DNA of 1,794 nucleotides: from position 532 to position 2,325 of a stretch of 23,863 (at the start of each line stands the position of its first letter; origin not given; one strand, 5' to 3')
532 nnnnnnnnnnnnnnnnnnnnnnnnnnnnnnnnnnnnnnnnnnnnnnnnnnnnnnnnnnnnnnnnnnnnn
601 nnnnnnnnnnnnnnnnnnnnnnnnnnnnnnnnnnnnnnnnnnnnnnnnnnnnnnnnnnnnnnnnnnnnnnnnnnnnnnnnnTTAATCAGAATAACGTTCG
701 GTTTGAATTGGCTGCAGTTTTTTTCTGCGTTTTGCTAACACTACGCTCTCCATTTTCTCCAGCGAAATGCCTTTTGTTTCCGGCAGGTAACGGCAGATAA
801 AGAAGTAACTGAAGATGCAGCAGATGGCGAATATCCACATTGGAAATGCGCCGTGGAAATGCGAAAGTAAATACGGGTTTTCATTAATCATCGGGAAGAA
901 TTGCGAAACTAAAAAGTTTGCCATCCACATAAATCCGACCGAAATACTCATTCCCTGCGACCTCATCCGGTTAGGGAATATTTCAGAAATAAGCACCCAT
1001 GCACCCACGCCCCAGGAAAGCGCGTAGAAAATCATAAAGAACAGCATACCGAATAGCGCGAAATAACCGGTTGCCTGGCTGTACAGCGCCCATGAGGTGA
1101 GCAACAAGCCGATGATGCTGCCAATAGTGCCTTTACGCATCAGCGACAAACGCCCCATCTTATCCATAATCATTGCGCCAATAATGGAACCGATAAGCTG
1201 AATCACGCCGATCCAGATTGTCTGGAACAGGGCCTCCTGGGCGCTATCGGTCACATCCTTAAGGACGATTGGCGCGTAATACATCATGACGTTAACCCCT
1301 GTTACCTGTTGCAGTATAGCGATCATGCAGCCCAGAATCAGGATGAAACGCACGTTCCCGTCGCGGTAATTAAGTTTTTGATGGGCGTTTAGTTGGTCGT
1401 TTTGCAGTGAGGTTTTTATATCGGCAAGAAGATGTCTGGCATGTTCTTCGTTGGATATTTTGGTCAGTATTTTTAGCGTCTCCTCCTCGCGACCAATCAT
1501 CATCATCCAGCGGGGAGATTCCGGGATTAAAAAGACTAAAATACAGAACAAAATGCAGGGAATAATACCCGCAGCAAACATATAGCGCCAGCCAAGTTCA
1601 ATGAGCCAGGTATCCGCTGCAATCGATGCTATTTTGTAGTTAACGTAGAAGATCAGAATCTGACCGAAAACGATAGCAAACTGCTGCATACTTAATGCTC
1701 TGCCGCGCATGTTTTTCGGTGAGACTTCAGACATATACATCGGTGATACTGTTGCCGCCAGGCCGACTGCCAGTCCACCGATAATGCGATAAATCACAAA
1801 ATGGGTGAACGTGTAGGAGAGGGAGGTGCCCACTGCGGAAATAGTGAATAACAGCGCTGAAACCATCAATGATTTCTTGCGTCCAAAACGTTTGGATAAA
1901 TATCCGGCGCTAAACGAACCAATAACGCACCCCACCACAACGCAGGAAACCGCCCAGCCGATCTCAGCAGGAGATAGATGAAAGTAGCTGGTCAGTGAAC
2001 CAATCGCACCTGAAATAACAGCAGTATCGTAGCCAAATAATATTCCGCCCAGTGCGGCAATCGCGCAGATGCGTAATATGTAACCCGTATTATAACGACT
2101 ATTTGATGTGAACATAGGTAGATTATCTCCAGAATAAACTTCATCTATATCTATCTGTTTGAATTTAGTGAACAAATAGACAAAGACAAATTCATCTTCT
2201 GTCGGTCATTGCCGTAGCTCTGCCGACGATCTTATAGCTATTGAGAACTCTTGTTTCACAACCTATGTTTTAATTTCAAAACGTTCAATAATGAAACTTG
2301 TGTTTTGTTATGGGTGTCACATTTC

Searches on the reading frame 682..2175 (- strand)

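Call 54: search_protein_families(proteins=[window:682-2175:-], library=ncbifam, max_evalue=1e-20)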
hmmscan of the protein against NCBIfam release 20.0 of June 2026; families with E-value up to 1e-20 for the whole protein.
window:682-2175:- (497 aa): 7 families
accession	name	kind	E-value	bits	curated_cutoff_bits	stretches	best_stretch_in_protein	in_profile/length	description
NF007484.0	PRK10077.1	equivalog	7e-140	467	608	1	25-484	2-477/480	D-xylose transporter XylE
TIGR00879.1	SP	subfamily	9.7e-110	367.5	237.8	1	21-474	43-509/510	sugar porter family MFS transporter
NF052357.1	GlucTporGlcPStph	equivalog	8.2e-78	262.2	750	1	36-481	8-439/445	glucose transporter GlcP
TIGR00895.1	2A0115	subfamily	5.9e-40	137.4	418.55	1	28-414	10-381/398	aromatic acid/H+ symport family MFS transporter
TIGR00898.1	2A0119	subfamily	1.1e-39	136.7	550.75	1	75-473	131-504/506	cation transport protein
NF008586.0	PRK11551.1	equivalog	3.1e-23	82.4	410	1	31-248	14-221/406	3-(3-hydroxy-phenyl)propionate transporter MhpT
TIGR00891.1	2A0112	subfamily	1.6e-21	76.9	552.9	1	39-414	16-373/405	sialate:H+ symport family MFS transporter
